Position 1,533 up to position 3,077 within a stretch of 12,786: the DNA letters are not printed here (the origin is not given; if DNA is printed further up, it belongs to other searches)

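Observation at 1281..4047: Single-chain B12-domain/mutase-like fusion translationally coupled to an opine-dehydrogenase-family enzyme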

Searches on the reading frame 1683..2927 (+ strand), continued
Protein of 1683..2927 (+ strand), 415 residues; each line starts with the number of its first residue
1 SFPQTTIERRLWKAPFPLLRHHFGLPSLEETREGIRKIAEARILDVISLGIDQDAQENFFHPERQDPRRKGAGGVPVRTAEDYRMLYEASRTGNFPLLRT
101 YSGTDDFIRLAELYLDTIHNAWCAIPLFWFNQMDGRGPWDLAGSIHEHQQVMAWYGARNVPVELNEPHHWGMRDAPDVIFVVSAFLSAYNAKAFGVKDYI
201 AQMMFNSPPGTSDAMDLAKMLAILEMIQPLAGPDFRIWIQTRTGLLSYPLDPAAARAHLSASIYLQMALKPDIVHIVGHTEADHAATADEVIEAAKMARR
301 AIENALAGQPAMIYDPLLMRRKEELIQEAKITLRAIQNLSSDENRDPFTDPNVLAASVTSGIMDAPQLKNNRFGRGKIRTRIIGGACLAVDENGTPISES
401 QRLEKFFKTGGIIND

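Call 46: find_encoding_contigs(protein=P0166, flank=8000, max_places=2)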
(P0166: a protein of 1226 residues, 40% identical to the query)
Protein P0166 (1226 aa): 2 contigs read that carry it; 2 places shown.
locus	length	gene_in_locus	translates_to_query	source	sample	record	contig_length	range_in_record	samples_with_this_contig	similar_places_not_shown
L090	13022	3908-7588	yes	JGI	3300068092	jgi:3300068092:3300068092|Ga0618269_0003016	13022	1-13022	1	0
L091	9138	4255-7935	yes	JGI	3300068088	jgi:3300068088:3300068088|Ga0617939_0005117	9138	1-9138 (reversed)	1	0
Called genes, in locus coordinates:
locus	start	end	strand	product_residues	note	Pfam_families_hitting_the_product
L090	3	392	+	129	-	?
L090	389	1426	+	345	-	PF00005:ABC_tran, PF13304:AAA_21, PF08352:oligo_HPY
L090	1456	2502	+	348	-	PF00005:ABC_tran, PF08352:oligo_HPY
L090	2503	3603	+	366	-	PF03417:AAT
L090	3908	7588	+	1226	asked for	PF02310:B12-binding (faint), PF13941:MutL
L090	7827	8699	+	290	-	PF09968:DUF2202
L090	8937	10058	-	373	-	PF07690:MFS_1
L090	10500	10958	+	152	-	PF03449:GreA_GreB_N, PF01272:GreA_GreB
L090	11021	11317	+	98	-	PF00166:Cpn10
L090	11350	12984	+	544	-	PF00118:Cpn60_TCP1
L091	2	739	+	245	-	?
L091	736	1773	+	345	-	PF00005:ABC_tran, PF13304:AAA_21, PF08352:oligo_HPY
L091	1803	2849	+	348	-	PF00005:ABC_tran, PF08352:oligo_HPY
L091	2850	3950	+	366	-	PF03417:AAT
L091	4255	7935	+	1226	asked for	PF02310:B12-binding (faint), PF13941:MutL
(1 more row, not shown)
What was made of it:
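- The same is seen beside the P0166 fusion (call 46).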

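Call 50: find_related_loci(query=A3, collection=metagenome_contigs, flank=8000)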
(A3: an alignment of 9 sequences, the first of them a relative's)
Query A3 (620 aa) in metagenome_contigs; peptide patterns used: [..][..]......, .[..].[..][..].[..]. (x = any residue, [..] = any of these).
158 stretches matched a pattern; 76 encode a relative of the query (tblastn E <= 1e-3); 75 distinct loci.
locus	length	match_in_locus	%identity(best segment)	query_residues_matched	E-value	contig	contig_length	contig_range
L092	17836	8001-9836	75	9-619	0e+0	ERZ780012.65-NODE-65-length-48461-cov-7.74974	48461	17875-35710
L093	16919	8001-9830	64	11-620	0e+0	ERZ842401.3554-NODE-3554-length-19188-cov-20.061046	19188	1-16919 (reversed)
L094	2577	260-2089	66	11-620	0e+0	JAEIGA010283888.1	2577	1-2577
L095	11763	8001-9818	64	11-616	0e+0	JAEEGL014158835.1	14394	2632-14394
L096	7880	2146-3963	64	11-616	0e+0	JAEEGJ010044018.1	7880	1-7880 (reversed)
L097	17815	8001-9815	66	13-617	0e+0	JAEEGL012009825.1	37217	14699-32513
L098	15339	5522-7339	65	11-616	0e+0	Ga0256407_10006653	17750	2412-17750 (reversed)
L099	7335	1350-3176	64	8-616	0e+0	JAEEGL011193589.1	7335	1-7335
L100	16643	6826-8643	65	11-616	0e+0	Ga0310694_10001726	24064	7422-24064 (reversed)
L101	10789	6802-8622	64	13-619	0e+0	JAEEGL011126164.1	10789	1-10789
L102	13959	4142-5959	65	11-616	0e+0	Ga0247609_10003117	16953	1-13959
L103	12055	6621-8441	64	13-620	0e+0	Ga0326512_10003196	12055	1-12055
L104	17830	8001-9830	64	11-620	0e+0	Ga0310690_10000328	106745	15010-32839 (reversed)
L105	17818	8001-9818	63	11-616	0e+0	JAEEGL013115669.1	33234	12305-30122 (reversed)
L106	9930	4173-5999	63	11-619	0e+0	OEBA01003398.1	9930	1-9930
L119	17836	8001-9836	64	5-616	0e+0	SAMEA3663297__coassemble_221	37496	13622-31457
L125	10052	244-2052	46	13-616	0e+0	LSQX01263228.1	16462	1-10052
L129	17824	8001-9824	47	13-620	0e+0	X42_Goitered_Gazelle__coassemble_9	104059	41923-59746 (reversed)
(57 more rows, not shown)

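Call 68: search_protein_families(library=pfam, proteins=[L119:6782-8008:+, L129:5867-6922:+, L125:7817-8956:+, L099:5370-6233:+], max_evalue=0.00001)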
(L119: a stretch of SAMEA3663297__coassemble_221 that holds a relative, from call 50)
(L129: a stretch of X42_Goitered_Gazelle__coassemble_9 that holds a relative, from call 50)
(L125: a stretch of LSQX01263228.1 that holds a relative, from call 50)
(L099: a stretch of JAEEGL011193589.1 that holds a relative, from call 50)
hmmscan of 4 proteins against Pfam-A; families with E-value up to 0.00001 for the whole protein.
L119:6782-8008:+ (409 aa): 6 families
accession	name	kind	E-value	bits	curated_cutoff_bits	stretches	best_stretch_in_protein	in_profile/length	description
PF07478.18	Dala_Dala_lig_C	-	9.5e-15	55.1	24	1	130-252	27-151/204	D-ala D-ala ligase C-terminus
PF13535.11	ATP-grasp_4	-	3.9e-13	49.8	27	1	139-279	2-155/160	ATP-grasp domain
PF01071.24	GARS_A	-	4.7e-09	36.8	27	1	107-219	2-122/194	Phosphoribosylglycinamide synthetase, ATP-grasp (A) domain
PF02222.28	ATP-grasp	-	1.8e-08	34.7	27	1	118-277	6-163/179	ATP-grasp domain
PF02786.22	CPSase_L_D2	-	8.3e-07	29.2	19.8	1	119-299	13-200/211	Carbamoyl-phosphate synthase L chain, ATP binding domain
PF02655.19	ATP-grasp_3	-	3.7e-06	27.5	23.2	1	107-279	3-159/160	ATP-grasp domain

L129:5867-6922:+ (352 aa): 1 family
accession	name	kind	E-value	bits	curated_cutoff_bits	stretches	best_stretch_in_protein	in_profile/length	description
PF14397.11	ATPgrasp_ST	-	3e-36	125.5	31.4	1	73-332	11-263/278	Sugar-transfer associated ATP-grasp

L125:7817-8956:+ (380 aa): 2 families
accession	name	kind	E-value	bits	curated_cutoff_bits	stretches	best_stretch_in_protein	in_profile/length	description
PF01041.23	DegT_DnrJ_EryC1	-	1.5e-94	317.6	19.8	1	18-376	6-359/360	DegT/DnrJ/EryC1/StrS aminotransferase family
PF00155.27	Aminotran_1_2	-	1.4e-07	31.5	19.7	1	38-162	47-189/361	Aminotransferase class I and II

L099:5370-6233:+ (288 aa): 1 family
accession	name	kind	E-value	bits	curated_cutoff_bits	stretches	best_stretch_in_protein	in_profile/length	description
PF00248.27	Aldo_ket_red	-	2e-37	129.3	24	1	26-268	20-290/291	Aldo/keto reductase family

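Call 74: find_encoding_contigs(protein=P0170, flank=9000, max_places=2)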
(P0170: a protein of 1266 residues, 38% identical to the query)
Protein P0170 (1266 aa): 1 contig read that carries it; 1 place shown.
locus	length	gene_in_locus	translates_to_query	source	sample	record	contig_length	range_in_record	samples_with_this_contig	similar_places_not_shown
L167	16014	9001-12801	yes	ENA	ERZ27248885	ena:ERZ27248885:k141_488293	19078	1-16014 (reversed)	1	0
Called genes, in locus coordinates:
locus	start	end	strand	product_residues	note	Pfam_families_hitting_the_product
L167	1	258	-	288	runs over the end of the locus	PF06550:SPP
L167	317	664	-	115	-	-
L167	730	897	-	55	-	-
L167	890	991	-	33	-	-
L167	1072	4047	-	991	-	PF01139:RtcB, PF14890:Intein_splicing, PF01139:RtcB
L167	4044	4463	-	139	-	PF01951:Archease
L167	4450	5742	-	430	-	PF08245:Mur_ligase_M, PF02875:Mur_ligase_C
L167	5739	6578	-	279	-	PF02388:FemAB, PF13480:Acetyltransf_6, PF02388:FemAB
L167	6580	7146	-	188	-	PF01330:RuvA_N, PF00633:HHH (faint), PF14520:HHH_5, PF07499:RuvA_C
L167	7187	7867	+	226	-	PF01509:TruB_N, PF16198:TruB_C_2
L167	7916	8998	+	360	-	PF01210:NAD_Gly3P_dh_N, PF02558:ApbA (weak), PF03807:F420_oxidored (weak), PF02317:Octopine_DH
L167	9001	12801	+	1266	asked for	PF13941:MutL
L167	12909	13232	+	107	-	PF01649:Ribosomal_S20p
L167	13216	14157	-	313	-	PF06144:DNA_pol3_delta, PF21694:DNA_pol3_delta_C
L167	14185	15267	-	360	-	PF11258:DUF3048, PF17479:DUF3048_C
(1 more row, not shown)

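Call 75: find_encoding_contigs(protein=P0213, flank=8000, max_places=1)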
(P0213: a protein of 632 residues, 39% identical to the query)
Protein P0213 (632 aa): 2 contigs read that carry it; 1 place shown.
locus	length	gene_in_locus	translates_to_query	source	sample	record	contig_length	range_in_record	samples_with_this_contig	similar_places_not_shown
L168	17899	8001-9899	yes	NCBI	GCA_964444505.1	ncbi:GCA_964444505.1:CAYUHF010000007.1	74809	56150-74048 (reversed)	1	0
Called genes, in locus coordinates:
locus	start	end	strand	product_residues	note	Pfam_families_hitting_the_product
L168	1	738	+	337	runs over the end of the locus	PF13415:Beta-prop_FBX42, PF13964:Beta-prop_Calicin (weak), PF24981:Beta-prop_ATRN-LZTR1, PF01344:Kelch_1 (weak), PF24681:Kelch_KLHDC2_KLHL20_DRC7, PF13964:Beta-prop_Calicin, PF24981:Beta-prop_ATRN-LZTR1, PF01344:Kelch_1 (weak), +2 more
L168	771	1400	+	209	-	-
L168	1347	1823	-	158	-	PF08241:Methyltransf_11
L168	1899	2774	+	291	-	PF00535:Glycos_transf_2, PF10111:Glyco_tranf_2_2, PF13641:Glyco_tranf_2_3 (weak)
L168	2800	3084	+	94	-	PF04010:DUF357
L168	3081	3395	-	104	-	PF02150:Zn_ribbon_RPB9 (weak), PF01096:Zn_ribbon_TFIIS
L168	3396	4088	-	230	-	-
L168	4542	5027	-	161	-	-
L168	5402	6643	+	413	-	-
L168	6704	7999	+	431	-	PF02317:Octopine_DH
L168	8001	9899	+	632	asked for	-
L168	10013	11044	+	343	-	PF07478:Dala_Dala_lig_C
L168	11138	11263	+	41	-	-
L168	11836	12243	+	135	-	-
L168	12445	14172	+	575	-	PF06202:GDE_C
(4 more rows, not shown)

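Call 83: predict_structure(alignment_id=A6)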
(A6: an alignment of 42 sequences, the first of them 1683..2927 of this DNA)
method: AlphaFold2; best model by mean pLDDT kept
length: 415 residues; sequences in the alignment: 42
mean_pLDDT: 88.1   pTM: 0.90
mean pLDDT of the five models: 88.1, 86.5, 83.9, 83.1, 82.1
residues with pLDDT >= 90: 260; 70-90: 117; 50-70: 29; < 50: 9
segments of 3 or more residues with pLDDT < 50: 133-138
pLDDT, mean of each block of 10 residues (from residue 1): 90 95 91 97 94 84 75 79 97 94 82 93 85 51 90 94 86 87 97 97 79 88 97 97 73 84 92 81 70 94 94 92 98 96 91 93 88 85 93 96 89 60
secondary structure, 60 per line:
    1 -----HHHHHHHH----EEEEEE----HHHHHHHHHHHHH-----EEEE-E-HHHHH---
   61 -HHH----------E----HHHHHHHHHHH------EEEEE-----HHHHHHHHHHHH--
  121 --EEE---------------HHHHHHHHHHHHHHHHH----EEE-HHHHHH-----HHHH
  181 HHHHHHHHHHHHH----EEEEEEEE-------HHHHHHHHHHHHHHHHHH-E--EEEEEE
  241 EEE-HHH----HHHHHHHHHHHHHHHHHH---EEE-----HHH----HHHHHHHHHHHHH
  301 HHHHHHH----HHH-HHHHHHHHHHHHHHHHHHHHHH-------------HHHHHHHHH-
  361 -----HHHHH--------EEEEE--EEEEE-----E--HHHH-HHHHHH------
elements in order: H6-13 E18-23 H28-40 E46-49 H53-57 H80-90 E97-101 H107-118 E123-125 H141-157 E162-164 H166-171 H177-193 E198-205 H213-230 E235-243 H252-269 E273-275 H288-307 H316-337 H351-359 H366-370 E379-383 E386-390 H399-402 H404-409

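Call 85: fold_search(model_id=the predicted structure, library=pdb)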
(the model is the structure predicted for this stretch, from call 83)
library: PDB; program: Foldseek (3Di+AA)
matches with E <= 10: 1463; with E <= 0.001: 83
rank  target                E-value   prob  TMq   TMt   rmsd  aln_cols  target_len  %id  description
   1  6h9e_B                2.6e-16  1.00  0.73  0.64   6.9       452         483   16  Structure of glutamate mutase reconstituted with homo-coenzyme B12 (released 2019-08-14)
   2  1cb7_B                5.4e-16  1.00  0.74  0.64   6.9       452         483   16  GLUTAMATE MUTASE FROM CLOSTRIDIUM COCHLEARIUM RECONSTITUTED WITH METHYL-COBALAMIN (released 2000-02-28)
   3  3kow_B                6.1e-11  1.00  0.64  0.38  14.1       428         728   14  Crystal Structure of ornithine 4,5 aminomutase backsoaked complex (released 2010-01-26)
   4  3kp1_A                4.9e-10  1.00  0.66  0.39  16.1       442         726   13  Crystal structure of ornithine 4,5 aminomutase (Resting State) (released 2010-01-26)
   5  3kow_A                5.1e-10  1.00  0.63  0.38   3.9       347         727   14  Crystal Structure of ornithine 4,5 aminomutase backsoaked complex (released 2010-01-26)
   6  8gju_H                5.3e-09  1.00  0.57  0.37  14.2       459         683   14  Crystal structure of human methylmalonyl-CoA mutase (MMUT) in complex with methylmalonic acidemia type A protein (MMAA (released 2023-08-09)
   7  1xrs_A                5.6e-09  1.00  0.64  0.53  11.3       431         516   15  Crystal structure of Lysine 5,6-Aminomutase in complex with PLP, cobalamin, and 5'-deoxyadenosine (released 2004-11-09)
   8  8gju_J                6.3e-09  1.00  0.57  0.36  14.4       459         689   14  Crystal structure of human methylmalonyl-CoA mutase (MMUT) in complex with methylmalonic acidemia type A protein (MMAA (released 2023-08-09)
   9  8gju_L                9.1e-09  1.00  0.57  0.37  15.8       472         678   13  Crystal structure of human methylmalonyl-CoA mutase (MMUT) in complex with methylmalonic acidemia type A protein (MMAA (released 2023-08-09)
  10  8t0v_A                9.6e-09  1.00  0.64  0.52  12.0       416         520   13  Closed state of lysine 5,6-aminomutase from Thermoanaerobacter tengcongensis (released 2024-07-03)
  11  3kp0_A                1.0e-08  1.00  0.65  0.48  13.1       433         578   14  Crystal Structure of ORNITHINE 4,5 AMINOMUTASE in complex with 2,4-diaminobutyrate (DAB) (Aerobic) (released 2010-01-26)
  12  4req_A                2.5e-08  1.00  0.57  0.35  13.7       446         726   11  Methylmalonyl-COA Mutase substrate complex (released 1999-01-13)
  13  8gju_K                3.1e-08  1.00  0.55  0.36  14.4       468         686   13  Crystal structure of human methylmalonyl-CoA mutase (MMUT) in complex with methylmalonic acidemia type A protein (MMAA (released 2023-08-09)
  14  5req_A                3.4e-08  1.00  0.55  0.34  13.9       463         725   11  Methylmalonyl-COA MUTASE, Y89F Mutant, substrate complex (released 1998-08-12)
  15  9q1a_C                4.5e-08  1.00  0.63  0.52   4.6       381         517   15  Open state of lysine 5,6-aminomutase from Thermoanaerobacter tengcongensis (released 2025-09-03)
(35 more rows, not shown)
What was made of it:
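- On Glutamate mutase (GlmS+GlmE, EC 5.4.99.1): Foldseek 6h9e_B E 2.6e-16, TMq 0.73, TMt 0.64, from a model with pLDDT 88 (calls 83, 85).
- On AdoCbl-dependent (class I, base-off/His-on) isomerase superfamily: The 31 best PDB matches of the barrel are all AdoCbl isomerase catalytic subunits (call 85).
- On PLP/B12 aminomutases (OraSE, KamDE): The fold match is weaker than to GlmE (call 85).
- OraE and KamD are the second-best structural matches (E 6e-11 to 6e-9; call 85). GlmE scores about 100,000-fold better than OraE or KamD (call 85).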
